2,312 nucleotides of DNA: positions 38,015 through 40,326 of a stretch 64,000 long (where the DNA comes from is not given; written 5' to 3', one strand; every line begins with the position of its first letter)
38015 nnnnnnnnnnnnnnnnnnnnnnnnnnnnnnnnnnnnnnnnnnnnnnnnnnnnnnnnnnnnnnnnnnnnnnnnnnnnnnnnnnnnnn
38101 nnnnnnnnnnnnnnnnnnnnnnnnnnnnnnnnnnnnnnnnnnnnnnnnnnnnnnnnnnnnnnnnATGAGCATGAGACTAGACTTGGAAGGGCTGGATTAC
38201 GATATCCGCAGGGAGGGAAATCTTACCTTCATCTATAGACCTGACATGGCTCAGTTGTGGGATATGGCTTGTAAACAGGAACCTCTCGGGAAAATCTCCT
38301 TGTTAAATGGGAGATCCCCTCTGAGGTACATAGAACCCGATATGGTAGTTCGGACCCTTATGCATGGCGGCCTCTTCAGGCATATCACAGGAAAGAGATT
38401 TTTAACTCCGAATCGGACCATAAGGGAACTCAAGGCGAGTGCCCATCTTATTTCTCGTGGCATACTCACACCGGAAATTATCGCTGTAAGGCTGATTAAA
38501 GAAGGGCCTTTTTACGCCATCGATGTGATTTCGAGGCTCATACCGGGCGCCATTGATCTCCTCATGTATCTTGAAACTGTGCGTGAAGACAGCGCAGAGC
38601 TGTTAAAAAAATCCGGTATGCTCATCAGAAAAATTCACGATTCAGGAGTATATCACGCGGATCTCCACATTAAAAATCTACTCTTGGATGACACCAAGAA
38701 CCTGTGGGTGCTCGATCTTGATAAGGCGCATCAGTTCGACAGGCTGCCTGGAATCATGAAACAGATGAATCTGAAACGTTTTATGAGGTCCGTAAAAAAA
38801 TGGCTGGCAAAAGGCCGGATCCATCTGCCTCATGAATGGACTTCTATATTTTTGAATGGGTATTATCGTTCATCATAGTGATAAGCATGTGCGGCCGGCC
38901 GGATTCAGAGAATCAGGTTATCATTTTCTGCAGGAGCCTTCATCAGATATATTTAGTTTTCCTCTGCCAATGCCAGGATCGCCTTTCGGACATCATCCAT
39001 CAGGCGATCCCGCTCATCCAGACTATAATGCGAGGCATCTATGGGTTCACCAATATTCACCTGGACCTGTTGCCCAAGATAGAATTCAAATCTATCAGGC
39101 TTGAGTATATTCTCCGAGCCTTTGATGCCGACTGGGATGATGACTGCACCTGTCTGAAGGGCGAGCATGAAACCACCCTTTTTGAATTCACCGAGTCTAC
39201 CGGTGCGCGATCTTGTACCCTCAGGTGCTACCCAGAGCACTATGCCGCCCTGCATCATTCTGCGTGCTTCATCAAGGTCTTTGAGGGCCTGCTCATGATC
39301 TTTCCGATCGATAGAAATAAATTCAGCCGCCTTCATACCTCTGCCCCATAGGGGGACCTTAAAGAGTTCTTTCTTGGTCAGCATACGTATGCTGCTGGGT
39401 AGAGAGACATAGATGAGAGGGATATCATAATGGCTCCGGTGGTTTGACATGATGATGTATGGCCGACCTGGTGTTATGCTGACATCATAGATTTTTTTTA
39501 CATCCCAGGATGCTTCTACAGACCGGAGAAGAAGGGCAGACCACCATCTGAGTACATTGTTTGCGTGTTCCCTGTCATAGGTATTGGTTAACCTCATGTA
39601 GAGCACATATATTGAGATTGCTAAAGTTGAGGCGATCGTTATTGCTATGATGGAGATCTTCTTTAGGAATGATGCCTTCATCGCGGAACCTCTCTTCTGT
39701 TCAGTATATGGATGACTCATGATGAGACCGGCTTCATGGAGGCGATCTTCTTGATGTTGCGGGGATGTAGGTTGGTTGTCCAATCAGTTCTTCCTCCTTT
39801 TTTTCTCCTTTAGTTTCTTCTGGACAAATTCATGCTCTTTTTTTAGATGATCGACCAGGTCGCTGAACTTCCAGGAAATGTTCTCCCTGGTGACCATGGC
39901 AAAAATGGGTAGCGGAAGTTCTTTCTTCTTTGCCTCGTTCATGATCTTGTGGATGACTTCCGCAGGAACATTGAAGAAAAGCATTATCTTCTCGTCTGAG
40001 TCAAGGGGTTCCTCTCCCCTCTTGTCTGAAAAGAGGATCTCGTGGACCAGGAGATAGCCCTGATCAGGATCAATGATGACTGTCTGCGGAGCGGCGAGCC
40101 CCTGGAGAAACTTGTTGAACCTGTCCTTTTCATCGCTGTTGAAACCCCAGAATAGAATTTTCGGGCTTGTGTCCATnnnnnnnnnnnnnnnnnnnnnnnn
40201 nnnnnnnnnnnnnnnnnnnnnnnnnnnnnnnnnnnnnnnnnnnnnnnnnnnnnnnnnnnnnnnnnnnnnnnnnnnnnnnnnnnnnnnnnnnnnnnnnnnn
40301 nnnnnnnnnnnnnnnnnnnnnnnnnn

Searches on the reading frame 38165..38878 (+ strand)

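Call 8: search_protein_families(library=pfam, proteins=[window:38165-38878:+], max_evalue=0.01)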
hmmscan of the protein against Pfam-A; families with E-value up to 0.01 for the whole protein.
window:38165-38878:+ (237 aa): 3 families
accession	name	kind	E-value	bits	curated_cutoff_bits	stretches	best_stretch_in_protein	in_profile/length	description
PF06293.20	Kdo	-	4e-20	72.6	21.3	1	61-218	31-192/207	Lipopolysaccharide kinase (Kdo/WaaP) family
PF00069.31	Pkinase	-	0.0011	18.9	31.7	1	154-193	111-150/263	Protein kinase domain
PF01636.29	APH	-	0.0015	18.8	23.2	0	158-189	163-198/239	Phosphotransferase enzyme family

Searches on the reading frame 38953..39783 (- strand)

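Call 8: search_protein_families(library=pfam, proteins=[window:38953-39783:-], max_evalue=0.01)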
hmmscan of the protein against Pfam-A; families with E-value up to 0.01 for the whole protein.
window:38953-39783:- (276 aa): 1 family
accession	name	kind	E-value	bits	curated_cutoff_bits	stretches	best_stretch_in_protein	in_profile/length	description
PF01553.26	Acyltransferase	-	1.4e-30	106.2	23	1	104-221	11-132/132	Acyltransferase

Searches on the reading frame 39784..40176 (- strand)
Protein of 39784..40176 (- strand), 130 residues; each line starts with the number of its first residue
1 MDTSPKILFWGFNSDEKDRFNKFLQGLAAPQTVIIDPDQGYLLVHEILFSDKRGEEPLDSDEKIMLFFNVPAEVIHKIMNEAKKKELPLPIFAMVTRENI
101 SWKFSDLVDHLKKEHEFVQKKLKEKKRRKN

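Call 8: search_protein_families(library=pfam, proteins=[window:39784-40176:-], max_evalue=0.01)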
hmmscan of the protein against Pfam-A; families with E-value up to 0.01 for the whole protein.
window:39784-40176:- (130 aa): 1 family
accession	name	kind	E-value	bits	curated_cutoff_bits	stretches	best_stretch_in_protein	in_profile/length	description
PF12646.12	DUF3783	-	7.5e-16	58.3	27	1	63-116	1-54/56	Domain of unknown function (DUF3783)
